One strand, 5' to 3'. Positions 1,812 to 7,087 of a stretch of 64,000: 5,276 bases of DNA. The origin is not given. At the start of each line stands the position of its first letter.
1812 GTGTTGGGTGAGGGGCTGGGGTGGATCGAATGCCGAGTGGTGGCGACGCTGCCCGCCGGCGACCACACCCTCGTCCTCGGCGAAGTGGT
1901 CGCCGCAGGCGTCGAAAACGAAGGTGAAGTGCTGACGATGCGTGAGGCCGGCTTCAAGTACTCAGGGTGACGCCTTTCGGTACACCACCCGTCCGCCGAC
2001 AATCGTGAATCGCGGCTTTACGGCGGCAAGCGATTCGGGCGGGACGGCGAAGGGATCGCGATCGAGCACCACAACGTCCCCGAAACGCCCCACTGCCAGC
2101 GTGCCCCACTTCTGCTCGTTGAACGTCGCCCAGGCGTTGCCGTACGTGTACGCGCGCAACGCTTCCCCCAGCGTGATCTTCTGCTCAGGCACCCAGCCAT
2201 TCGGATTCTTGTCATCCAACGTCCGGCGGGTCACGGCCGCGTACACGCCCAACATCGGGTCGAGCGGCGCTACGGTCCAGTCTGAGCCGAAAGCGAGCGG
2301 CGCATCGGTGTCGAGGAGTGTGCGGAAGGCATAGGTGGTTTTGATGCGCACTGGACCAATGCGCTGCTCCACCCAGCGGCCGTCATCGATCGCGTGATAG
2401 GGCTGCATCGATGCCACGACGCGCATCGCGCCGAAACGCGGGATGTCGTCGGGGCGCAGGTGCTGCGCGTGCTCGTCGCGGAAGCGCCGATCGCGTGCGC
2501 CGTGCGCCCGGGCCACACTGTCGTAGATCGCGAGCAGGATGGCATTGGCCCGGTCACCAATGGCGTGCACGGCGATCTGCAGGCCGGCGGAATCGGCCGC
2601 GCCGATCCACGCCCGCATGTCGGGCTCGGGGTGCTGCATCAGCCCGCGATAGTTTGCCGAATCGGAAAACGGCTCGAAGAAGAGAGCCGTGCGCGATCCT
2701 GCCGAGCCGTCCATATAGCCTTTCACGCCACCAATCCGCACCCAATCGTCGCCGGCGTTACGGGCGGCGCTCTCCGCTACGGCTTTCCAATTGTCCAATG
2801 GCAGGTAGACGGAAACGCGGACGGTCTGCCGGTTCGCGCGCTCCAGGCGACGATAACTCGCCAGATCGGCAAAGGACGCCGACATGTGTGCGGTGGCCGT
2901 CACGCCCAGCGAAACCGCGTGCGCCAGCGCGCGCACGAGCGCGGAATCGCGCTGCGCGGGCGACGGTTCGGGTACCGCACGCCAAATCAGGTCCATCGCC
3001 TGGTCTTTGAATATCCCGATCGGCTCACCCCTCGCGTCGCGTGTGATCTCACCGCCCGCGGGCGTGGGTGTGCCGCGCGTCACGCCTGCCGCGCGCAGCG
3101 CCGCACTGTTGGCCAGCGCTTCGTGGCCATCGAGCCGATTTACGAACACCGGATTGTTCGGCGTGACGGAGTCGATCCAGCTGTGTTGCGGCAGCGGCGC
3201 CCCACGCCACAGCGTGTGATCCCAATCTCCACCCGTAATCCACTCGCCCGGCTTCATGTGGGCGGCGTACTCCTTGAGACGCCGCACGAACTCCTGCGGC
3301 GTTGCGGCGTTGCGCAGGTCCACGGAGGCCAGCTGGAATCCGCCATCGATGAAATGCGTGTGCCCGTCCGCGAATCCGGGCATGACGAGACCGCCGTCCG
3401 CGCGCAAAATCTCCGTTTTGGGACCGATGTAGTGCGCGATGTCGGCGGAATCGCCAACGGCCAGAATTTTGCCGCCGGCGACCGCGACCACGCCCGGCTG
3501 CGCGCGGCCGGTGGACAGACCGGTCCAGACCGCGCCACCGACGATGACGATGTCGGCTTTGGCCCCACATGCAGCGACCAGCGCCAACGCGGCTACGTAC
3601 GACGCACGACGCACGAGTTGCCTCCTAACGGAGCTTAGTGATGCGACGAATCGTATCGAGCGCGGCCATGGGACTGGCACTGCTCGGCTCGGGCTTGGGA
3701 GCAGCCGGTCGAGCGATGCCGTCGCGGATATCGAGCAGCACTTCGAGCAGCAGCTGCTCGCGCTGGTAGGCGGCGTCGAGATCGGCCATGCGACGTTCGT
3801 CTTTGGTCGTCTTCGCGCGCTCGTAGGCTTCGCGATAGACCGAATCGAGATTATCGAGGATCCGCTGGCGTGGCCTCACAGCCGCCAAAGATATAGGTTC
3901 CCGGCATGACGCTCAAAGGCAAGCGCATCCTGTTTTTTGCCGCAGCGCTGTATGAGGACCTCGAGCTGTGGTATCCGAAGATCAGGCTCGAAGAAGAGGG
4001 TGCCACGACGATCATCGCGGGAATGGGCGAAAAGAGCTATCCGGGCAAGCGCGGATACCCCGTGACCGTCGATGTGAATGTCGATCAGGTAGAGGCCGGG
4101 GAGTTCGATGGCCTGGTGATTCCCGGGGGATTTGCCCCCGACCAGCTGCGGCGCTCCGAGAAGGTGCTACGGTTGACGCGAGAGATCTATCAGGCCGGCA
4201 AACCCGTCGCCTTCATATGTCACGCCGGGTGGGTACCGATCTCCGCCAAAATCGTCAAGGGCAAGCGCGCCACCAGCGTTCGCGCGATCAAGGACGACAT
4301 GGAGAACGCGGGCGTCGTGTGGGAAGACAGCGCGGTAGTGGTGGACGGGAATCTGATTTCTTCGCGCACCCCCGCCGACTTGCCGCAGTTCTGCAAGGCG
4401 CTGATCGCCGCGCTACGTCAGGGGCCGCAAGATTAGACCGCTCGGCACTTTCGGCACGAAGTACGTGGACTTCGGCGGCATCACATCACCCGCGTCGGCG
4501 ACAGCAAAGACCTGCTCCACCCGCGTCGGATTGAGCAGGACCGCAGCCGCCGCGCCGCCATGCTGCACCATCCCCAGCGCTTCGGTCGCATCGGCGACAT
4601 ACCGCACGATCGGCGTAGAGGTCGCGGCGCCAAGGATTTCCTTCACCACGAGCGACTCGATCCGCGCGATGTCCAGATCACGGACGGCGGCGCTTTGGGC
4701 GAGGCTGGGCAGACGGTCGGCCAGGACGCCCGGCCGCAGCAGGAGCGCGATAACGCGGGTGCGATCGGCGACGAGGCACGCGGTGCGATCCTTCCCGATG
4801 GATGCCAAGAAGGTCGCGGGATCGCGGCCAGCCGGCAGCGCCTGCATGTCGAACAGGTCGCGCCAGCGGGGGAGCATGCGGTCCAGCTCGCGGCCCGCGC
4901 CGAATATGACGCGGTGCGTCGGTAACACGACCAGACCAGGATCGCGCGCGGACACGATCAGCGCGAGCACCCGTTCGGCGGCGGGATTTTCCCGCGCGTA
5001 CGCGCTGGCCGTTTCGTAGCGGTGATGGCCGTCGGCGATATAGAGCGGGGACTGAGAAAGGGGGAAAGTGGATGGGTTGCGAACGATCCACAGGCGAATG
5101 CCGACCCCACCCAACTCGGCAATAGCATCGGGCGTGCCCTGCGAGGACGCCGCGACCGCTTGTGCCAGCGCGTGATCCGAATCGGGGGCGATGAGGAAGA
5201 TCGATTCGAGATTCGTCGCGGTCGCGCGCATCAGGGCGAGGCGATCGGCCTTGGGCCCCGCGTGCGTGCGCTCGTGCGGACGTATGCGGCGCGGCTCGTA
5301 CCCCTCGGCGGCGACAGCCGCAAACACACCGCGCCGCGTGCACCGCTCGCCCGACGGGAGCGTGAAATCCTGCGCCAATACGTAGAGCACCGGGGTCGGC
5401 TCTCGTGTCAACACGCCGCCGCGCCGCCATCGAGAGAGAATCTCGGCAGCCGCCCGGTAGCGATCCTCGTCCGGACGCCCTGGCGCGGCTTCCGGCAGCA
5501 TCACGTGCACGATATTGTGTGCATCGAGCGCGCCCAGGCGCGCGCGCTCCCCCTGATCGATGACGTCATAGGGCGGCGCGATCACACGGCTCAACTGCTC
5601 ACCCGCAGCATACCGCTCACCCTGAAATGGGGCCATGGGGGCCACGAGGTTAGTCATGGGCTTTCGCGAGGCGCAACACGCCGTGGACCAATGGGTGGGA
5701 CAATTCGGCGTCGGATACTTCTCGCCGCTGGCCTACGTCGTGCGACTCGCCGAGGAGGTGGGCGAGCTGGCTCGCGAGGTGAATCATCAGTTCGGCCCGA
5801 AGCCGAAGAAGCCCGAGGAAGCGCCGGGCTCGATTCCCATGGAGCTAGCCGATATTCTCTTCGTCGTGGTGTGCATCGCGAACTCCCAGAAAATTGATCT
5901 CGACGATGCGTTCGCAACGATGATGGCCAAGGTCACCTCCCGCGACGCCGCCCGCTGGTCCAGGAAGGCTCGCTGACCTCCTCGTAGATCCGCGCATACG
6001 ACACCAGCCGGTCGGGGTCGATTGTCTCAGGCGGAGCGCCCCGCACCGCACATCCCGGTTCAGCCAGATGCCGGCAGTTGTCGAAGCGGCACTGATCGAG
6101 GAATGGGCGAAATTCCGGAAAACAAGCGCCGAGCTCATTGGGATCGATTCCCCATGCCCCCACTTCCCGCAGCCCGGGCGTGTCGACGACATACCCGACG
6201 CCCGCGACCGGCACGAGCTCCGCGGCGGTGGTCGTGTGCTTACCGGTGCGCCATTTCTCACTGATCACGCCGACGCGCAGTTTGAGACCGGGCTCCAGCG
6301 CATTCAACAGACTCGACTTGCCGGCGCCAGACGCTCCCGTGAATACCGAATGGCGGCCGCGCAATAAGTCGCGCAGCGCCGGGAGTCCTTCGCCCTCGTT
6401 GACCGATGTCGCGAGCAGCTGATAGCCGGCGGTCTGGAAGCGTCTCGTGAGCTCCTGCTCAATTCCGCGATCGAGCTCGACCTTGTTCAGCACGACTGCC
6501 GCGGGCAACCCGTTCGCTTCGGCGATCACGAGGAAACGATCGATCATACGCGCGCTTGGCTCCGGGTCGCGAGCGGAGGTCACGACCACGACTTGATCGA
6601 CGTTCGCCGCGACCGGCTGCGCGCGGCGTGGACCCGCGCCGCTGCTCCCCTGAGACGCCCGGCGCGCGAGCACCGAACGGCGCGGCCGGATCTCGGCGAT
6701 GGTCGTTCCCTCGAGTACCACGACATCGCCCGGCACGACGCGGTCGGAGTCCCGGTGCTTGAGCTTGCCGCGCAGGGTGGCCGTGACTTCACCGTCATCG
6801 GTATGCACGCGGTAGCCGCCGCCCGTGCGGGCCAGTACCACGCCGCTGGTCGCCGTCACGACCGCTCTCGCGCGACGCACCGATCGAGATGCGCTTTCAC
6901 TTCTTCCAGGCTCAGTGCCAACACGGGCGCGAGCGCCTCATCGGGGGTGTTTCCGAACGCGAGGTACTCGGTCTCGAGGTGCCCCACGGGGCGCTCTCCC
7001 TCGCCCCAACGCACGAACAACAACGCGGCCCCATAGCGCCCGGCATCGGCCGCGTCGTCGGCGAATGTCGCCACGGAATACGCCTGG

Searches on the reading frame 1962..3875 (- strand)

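Call 55: search_protein_families(library=pfam, proteins=[window:1962-3875:-], max_evalue=0.00001)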
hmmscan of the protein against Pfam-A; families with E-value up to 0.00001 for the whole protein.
window:1962-3875:- (637 aa): 2 families
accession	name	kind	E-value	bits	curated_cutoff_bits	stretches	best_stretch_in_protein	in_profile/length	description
PF07969.17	Amidohydro_3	-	2.8e-109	367.2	29.7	1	159-632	5-472/472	Amidohydrolase family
PF01979.26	Amidohydro_1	-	1.4e-10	41.4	25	1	419-631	136-345/345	Amidohydrolase family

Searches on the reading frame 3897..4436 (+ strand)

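Call 76: search_protein_families(library=pfam, proteins=[window:3897-4436:+], max_evalue=0.00001)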
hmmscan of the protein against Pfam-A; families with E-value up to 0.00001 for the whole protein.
window:3897-4436:+ (179 aa): 1 family
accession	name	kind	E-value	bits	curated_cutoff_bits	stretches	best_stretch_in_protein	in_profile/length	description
PF01965.30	DJ-1_PfpI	-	2.7e-48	164.4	26.6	1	9-171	1-164/165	DJ-1/PfpI family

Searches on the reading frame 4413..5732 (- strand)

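Call 55: search_protein_families(library=pfam, proteins=[window:4413-5732:-], max_evalue=0.00001)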
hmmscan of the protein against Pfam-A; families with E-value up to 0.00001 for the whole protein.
window:4413-5732:- (439 aa): 1 family
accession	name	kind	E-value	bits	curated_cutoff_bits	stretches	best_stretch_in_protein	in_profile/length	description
PF06245.16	DUF1015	-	1.7e-66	224.8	25.8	1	34-322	2-307/325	Protein of unknown function (DUF1015)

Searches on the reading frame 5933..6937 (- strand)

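Call 55: search_protein_families(library=pfam, proteins=[window:5933-6937:-], max_evalue=0.00001)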
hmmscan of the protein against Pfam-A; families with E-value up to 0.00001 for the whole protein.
window:5933-6937:- (334 aa): 1 family
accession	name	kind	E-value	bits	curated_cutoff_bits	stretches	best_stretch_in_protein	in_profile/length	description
PF03193.22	RsgA_GTPase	-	3.3e-51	174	30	1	84-262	2-174/174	RsgA GTPase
